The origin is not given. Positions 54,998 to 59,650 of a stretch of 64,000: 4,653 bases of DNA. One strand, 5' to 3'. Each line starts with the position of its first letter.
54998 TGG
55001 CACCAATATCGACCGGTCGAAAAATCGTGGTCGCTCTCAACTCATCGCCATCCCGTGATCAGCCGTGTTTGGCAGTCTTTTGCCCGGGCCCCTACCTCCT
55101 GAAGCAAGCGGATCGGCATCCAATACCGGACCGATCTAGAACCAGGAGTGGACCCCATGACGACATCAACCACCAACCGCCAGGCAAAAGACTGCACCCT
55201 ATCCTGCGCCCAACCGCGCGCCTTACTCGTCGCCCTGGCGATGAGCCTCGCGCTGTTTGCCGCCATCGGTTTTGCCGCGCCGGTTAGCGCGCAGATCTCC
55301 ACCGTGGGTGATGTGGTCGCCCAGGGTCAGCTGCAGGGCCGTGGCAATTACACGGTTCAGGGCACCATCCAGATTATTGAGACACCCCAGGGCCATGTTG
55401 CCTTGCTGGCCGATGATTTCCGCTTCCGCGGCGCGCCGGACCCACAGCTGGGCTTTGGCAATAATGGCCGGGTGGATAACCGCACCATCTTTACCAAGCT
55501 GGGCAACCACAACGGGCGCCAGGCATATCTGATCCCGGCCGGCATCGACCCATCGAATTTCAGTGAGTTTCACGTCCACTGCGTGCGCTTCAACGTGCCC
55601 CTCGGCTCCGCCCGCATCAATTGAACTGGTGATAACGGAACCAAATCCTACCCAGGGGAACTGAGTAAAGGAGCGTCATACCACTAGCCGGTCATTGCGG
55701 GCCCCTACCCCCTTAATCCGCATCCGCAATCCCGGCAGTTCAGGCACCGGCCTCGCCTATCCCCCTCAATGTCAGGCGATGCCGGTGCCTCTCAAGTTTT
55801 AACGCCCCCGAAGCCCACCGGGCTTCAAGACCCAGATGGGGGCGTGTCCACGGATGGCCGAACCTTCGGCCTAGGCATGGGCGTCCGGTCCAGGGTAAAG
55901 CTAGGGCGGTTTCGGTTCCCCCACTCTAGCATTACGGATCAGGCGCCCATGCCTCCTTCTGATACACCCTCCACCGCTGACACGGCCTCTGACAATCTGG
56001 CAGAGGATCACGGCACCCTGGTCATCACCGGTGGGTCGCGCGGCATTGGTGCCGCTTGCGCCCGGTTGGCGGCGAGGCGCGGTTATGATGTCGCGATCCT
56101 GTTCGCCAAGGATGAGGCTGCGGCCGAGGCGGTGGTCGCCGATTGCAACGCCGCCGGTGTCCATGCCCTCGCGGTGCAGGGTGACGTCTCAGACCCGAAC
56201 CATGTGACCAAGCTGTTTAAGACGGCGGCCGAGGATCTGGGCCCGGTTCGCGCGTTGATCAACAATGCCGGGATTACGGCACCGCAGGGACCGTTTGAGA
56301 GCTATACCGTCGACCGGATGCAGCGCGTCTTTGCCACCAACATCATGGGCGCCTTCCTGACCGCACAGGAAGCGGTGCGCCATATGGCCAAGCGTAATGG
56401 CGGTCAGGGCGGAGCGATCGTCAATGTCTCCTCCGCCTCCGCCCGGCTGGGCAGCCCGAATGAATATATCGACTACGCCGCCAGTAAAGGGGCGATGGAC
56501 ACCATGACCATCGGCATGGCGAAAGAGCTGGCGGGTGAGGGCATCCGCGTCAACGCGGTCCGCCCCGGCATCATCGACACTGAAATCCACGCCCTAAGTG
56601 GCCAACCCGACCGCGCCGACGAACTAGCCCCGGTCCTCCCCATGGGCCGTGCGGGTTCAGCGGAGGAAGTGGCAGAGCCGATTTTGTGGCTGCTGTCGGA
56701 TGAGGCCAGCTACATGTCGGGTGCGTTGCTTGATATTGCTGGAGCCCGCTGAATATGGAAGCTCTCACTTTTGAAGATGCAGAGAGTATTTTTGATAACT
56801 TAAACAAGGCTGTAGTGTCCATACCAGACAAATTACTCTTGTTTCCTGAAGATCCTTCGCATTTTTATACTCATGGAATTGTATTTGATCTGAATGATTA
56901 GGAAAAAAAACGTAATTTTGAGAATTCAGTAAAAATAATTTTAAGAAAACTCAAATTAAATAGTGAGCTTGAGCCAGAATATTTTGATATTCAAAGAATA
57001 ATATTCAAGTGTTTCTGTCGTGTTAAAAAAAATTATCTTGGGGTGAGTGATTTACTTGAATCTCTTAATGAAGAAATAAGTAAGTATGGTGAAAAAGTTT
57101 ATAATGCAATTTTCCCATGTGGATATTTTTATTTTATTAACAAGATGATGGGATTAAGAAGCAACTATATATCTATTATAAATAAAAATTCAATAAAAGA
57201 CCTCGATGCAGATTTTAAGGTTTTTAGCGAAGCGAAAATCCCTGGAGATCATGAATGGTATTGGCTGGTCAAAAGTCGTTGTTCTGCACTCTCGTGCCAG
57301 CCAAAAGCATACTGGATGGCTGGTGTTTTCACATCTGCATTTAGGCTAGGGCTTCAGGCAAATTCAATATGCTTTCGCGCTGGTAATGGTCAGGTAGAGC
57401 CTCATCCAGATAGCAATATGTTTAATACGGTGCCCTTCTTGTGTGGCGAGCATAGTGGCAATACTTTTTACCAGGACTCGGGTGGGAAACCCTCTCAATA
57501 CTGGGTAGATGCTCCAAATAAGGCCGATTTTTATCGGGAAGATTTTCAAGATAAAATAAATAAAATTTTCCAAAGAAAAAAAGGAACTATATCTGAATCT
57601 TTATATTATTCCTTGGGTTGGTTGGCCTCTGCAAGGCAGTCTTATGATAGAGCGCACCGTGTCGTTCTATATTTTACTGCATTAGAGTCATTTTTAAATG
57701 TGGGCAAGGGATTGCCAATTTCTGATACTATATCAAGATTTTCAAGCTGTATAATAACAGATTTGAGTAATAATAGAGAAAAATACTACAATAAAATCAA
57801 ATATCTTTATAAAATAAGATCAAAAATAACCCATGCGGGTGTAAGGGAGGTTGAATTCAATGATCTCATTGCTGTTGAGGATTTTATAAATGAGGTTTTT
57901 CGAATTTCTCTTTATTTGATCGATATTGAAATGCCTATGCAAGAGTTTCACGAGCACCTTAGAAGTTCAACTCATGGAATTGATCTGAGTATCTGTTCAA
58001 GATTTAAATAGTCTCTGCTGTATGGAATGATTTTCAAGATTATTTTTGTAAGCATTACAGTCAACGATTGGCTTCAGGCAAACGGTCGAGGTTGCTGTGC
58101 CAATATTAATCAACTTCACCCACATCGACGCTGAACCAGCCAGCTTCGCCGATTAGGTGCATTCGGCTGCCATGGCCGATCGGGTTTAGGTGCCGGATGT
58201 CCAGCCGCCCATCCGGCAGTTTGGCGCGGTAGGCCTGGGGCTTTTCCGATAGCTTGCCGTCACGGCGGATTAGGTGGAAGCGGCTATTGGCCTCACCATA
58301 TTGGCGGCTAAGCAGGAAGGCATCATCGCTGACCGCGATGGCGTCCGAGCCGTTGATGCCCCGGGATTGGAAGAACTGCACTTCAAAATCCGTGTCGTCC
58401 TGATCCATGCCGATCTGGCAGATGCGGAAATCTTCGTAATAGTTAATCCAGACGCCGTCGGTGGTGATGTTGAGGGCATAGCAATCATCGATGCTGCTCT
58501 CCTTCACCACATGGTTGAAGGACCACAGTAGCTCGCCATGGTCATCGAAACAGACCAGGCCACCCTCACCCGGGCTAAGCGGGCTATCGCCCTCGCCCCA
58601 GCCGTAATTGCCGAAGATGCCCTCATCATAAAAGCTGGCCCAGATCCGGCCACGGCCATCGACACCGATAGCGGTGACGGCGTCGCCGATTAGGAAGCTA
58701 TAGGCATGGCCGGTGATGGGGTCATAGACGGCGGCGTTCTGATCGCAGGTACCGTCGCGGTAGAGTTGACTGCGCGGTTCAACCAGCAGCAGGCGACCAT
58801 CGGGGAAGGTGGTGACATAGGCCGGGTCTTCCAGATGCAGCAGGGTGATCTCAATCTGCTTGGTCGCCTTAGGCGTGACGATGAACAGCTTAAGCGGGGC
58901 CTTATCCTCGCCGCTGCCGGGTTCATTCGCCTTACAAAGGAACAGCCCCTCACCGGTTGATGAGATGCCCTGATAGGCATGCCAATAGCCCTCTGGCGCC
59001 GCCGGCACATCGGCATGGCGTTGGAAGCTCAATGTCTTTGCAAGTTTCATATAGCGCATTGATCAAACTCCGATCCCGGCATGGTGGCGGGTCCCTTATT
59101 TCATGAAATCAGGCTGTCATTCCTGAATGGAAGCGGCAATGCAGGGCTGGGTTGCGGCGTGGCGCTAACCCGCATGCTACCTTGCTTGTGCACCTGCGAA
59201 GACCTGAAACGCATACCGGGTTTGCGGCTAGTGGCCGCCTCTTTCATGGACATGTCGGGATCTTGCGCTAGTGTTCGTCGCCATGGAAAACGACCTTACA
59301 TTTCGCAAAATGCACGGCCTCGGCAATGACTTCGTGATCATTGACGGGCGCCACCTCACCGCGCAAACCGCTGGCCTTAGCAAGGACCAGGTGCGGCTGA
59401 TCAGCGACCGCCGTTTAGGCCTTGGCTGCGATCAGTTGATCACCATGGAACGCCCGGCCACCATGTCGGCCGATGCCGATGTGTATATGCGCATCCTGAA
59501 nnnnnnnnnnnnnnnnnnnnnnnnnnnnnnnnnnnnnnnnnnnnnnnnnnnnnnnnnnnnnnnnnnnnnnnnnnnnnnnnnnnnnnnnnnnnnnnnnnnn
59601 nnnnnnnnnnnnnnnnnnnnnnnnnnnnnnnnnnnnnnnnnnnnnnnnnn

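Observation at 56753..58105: Sharply AT-rich single-gene islet encoding a HEPN-motif protein, apparently split by one in-frame amber codon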

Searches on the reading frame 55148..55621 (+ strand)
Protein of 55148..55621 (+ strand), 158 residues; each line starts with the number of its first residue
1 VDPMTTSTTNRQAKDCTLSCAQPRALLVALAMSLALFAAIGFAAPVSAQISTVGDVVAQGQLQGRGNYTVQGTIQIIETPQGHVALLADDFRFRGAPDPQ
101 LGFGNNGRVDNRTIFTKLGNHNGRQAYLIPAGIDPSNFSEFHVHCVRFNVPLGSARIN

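Call 72: search_protein_families(library=pfam, proteins=[window:55148-55621:+], max_evalue=0.01)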
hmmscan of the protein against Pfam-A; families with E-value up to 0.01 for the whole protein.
window:55148-55621:+ (158 aa): 1 family
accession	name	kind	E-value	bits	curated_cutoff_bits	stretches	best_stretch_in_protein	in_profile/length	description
PF10517.14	DM13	-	3.6e-07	31.2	25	1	67-157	6-105/105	Electron transfer DM13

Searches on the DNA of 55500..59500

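Call 21: search_rna_families(source=window, start=55500, end=59500, threshold=evalue, max_evalue=1)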
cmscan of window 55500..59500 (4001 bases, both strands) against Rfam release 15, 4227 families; matches with E-value up to 1: 1.
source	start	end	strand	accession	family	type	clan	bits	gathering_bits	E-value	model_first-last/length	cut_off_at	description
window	55659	55853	-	RF00084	CsrC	Gene; sRNA;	CL00106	16.7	61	0.054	1-255/255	no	CsrC RNA family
